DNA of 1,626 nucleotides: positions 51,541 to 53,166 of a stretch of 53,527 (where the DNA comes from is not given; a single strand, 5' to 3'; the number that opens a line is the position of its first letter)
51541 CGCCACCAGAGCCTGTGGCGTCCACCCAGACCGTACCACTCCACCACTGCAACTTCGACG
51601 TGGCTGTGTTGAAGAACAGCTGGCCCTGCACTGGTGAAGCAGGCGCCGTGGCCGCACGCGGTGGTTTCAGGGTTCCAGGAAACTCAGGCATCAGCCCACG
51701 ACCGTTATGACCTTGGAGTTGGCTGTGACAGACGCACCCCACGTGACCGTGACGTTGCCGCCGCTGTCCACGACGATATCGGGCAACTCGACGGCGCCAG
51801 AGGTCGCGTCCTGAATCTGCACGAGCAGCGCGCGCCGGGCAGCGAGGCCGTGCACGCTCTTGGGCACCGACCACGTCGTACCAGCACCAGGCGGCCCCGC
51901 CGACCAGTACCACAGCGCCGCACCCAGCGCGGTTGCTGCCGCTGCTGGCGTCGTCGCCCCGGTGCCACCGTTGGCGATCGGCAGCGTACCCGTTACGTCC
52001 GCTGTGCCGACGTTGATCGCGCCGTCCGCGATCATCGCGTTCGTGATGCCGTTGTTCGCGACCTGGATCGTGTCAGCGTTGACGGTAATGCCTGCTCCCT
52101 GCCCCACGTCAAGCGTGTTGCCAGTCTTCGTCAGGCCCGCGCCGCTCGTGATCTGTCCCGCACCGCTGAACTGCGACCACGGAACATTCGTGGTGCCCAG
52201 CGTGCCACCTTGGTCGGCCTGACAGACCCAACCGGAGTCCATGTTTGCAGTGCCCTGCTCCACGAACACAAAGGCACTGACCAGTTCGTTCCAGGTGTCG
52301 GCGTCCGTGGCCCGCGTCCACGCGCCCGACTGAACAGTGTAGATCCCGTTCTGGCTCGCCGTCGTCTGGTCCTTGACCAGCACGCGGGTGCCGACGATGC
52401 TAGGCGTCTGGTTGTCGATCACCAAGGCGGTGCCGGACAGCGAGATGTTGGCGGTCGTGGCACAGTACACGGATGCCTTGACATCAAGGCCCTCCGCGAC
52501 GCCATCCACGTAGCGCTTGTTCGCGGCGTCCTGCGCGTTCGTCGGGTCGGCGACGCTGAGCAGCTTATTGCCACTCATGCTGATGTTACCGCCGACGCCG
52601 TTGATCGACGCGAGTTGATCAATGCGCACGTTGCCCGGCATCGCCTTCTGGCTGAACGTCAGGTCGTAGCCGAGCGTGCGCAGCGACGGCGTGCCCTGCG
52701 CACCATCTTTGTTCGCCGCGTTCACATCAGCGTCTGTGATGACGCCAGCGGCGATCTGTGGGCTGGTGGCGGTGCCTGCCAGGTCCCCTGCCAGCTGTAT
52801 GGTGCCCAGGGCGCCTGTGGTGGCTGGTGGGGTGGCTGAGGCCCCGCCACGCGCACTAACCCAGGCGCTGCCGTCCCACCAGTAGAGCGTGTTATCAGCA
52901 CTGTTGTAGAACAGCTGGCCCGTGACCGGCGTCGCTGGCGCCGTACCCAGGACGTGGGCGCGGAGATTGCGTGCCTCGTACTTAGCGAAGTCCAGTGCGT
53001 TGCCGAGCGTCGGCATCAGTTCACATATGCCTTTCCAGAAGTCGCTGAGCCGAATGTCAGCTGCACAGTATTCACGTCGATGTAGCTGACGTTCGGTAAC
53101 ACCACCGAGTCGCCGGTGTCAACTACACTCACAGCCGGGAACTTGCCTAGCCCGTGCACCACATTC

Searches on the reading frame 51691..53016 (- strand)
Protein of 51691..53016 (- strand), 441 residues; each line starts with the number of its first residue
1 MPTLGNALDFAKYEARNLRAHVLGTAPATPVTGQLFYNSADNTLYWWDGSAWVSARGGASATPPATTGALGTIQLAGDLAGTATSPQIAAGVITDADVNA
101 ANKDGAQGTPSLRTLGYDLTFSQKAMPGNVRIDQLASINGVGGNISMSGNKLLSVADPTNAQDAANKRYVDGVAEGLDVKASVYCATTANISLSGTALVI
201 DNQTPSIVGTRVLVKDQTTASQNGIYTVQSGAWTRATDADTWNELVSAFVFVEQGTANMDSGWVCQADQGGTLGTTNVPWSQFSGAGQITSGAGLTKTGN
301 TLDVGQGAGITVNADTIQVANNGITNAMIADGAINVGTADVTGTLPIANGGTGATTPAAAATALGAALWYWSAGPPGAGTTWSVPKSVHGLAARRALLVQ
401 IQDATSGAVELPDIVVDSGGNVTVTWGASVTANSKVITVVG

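Call 39: search_protein_families(library=phrogs, max_evalue=0.001, proteins=[window:51691-53016:-])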
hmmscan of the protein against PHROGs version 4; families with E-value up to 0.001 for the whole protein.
window:51691-53016:- (441 aa): 16 families
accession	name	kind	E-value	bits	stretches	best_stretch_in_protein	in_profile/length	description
phrog_27782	-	unknown function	1.3e-42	147.3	1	96-322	90-311/644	-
phrog_30390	-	unknown function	2.1e-39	136.6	2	197-356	546-719/766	-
phrog_2647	-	head and packaging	3.3e-33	116.2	1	131-338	68-276/336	head decoration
phrog_24595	-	head and packaging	2.3e-23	84.1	1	162-326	30-208/325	virion structural protein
phrog_16867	-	unknown function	2.6e-18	66.9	1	167-293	63-187/631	-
phrog_11518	-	tail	9.4e-18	64.8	1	167-421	149-391/812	tail fiber protein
phrog_17264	-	unknown function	1.3e-17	64.9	1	183-331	1-145/147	-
phrog_2824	-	head and packaging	2.5e-17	63.2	1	173-341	926-1098/1151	virion structural protein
phrog_8745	-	tail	9.5e-11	40.7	1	154-332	628-840/1803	tail fiber protein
phrog_38707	-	unknown function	4.3e-10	39.8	1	7-110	6-109/675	-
phrog_8309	-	unknown function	1.7e-08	35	1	3-54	2-53/312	-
phrog_16122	-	head and packaging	1.3e-07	31.9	1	136-365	160-381/526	virion structural protein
phrog_14824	-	unknown function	2e-07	30.6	1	170-246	9-87/719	-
phrog_1640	-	tail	0.00021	21.5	1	147-175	137-165/765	tail protein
phrog_11338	-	tail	0.00046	20.2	1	89-173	290-371/380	tail fiber protein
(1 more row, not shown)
